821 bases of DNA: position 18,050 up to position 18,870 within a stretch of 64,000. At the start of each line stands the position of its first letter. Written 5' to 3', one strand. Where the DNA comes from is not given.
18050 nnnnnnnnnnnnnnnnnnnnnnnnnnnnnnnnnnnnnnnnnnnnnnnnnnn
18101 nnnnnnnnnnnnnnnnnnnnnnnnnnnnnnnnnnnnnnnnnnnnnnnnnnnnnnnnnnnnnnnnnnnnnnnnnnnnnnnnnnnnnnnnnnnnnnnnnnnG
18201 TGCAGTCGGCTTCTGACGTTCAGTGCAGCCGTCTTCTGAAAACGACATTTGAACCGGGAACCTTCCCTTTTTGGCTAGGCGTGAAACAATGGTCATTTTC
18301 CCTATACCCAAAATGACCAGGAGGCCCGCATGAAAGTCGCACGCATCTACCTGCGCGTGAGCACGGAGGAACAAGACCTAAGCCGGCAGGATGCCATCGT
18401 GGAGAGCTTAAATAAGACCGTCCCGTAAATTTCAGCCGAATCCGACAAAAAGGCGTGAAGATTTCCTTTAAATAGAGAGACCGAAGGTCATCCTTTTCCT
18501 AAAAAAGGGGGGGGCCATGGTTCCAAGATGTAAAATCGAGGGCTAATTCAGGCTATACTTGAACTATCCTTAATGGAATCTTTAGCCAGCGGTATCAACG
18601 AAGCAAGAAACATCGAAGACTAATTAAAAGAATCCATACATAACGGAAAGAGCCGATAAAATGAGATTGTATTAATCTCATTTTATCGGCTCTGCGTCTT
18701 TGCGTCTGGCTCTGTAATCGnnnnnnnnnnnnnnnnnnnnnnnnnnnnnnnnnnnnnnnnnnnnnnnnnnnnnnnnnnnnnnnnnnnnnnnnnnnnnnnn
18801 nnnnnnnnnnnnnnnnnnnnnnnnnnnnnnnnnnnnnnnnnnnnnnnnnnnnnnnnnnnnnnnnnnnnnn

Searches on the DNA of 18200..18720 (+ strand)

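Call 29: search_dna_similar(query=window:18200-18720:+, collection=plasmids, mode=distant, max_rows=40, rows=spread)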
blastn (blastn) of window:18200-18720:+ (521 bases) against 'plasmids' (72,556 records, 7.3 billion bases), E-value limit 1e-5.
The search stops at 5000 records and this limit was reached: more records match than are counted here, and every count below describes the 5000 best-scoring records only.
Records with a match: at least 5000; places in all: 6115; records where one place covers at least 80% of the query: 18.
Best place of each record, by identity: >=99% 4847; 95-99% 73; 90-95% 6; 80-90% 65; 60-80% 9.
By first word of the organism name: Klebsiella 1927; Escherichia 1287; Enterobacter 460; Salmonella 416; Citrobacter 162; Pseudomonas 155; Aeromonas 86; Shigella 73; uncultured 59; Enterococcus 41; and 55 more.
By predicted mobility (MOB-suite, as given by PLSDB): conjugative 3655; non-mobilizable 739; mobilizable 606.
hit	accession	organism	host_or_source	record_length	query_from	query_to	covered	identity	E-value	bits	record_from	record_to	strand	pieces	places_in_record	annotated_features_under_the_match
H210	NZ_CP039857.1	Salmonella enterica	Homo sapiens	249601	1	521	100%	100.0%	0e+0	940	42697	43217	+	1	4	cysteine-rich KTR domain-containing protein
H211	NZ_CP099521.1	Klebsiella pneumoniae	Homo sapiens,blood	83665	1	162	31%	100.0%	2e-76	293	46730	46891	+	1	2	none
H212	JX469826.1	uncultured bacterium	-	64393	1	208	24%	87.8%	1e-14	157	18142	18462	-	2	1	parA: resolvase protein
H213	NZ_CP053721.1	Escherichia coli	pig,cell culture,slaughterhouse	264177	449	520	14%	100.0%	1e-27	131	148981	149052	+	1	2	cysteine-rich KTR domain-containing protein | hypothetical protein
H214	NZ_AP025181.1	Escherichia coli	Sus scrofa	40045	1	52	10%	98.1%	4e-15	91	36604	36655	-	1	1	none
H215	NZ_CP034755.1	Enterobacter hormaechei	Homo sapiens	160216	1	49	9%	100.0%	4e-15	90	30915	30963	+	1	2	none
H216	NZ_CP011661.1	Enterobacter hormaechei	Homo sapiens,Perirectal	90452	1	48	9%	100.0%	1e-14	88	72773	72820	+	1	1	none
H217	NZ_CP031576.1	Enterobacter hormaechei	Homo sapiens,Rectal swab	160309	1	48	9%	100.0%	1e-14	88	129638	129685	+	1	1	none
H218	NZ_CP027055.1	Klebsiella pneumoniae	Homo sapiens,urine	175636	1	48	9%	100.0%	1e-14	88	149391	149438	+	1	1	none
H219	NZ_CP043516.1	Enterobacter kobei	Homo sapiens,pure culture,screening swab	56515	1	48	9%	100.0%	1e-14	88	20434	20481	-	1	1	none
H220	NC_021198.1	Klebsiella pneumoniae subsp. pneumoniae KPX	-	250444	1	48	9%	100.0%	1e-14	88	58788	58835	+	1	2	none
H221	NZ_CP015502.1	Klebsiella pneumoniae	Homo sapiens,Urine sample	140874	1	48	9%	100.0%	1e-14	88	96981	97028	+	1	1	none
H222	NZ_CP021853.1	Proteus mirabilis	-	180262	1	48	9%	100.0%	1e-14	88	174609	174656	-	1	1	none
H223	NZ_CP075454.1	Klebsiella pneumoniae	a feces sample of swine origin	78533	1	48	9%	100.0%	1e-14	88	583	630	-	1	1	none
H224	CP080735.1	Klebsiella pneumoniae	Homo sapiens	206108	1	48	9%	100.0%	1e-14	88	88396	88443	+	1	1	none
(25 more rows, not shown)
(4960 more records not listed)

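Call 30: get_annotated_region(hit=H211, flank=4000)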
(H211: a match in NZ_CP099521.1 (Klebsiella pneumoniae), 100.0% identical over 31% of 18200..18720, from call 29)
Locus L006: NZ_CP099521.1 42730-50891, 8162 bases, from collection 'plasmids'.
description: Klebsiella pneumoniae strain AZJ065 plasmid pAZJ065-KPC, complete sequence
organism: Klebsiella pneumoniae (NCBI taxid 573)
taxonomy: Bacteria; Pseudomonadota; Gammaproteobacteria; Enterobacterales; Enterobacteriaceae; Klebsiella; Klebsiella pneumoniae
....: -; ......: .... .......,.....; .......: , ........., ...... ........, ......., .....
typing (MOB-suite, as given by PLSDB): conjugative; replicon IncN,IncU; relaxase MOBF; mating-pair formation MPF_T
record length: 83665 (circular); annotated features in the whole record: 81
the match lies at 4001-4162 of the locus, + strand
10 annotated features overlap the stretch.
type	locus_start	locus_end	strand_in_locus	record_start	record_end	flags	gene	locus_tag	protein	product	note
CDS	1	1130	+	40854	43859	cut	-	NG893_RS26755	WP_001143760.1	Tn3-like element Tn3 family transposase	-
CDS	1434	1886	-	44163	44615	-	-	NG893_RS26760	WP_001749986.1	NAD(+)--rifampin ADP-ribosyltransferase Arr-3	-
predicted_resistance_gene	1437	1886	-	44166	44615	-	arr-3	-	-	NAD(+)--rifampin ADP-ribosyltransferase Arr-3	predicted by amrfinderplus; class RIFAMYCIN; identity 100.0%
CDS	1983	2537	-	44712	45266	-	-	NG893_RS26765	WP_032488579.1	aminoglycoside N-acetyltransferase AAC(6')-Ib3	-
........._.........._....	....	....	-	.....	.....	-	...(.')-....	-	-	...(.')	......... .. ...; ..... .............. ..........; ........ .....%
predicted_resistance_gene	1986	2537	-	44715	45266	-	aac(6')-Ib3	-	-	aminoglycoside N-acetyltransferase AAC(6')-Ib3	predicted by amrfinderplus; class AMINOGLYCOSIDE; identity 100.0%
CDS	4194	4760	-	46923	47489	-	-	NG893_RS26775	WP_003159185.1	recombinase family protein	GO:0006310 - DNA recombination [Evidence IEA]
CDS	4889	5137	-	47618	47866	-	-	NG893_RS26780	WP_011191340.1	type II toxin-antitoxin system YafQ family toxin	-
CDS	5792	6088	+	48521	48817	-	-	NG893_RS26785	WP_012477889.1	HigA family addiction module antitoxin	-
CDS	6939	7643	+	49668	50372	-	-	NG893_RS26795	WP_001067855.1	IS6-like element IS26 family transposase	-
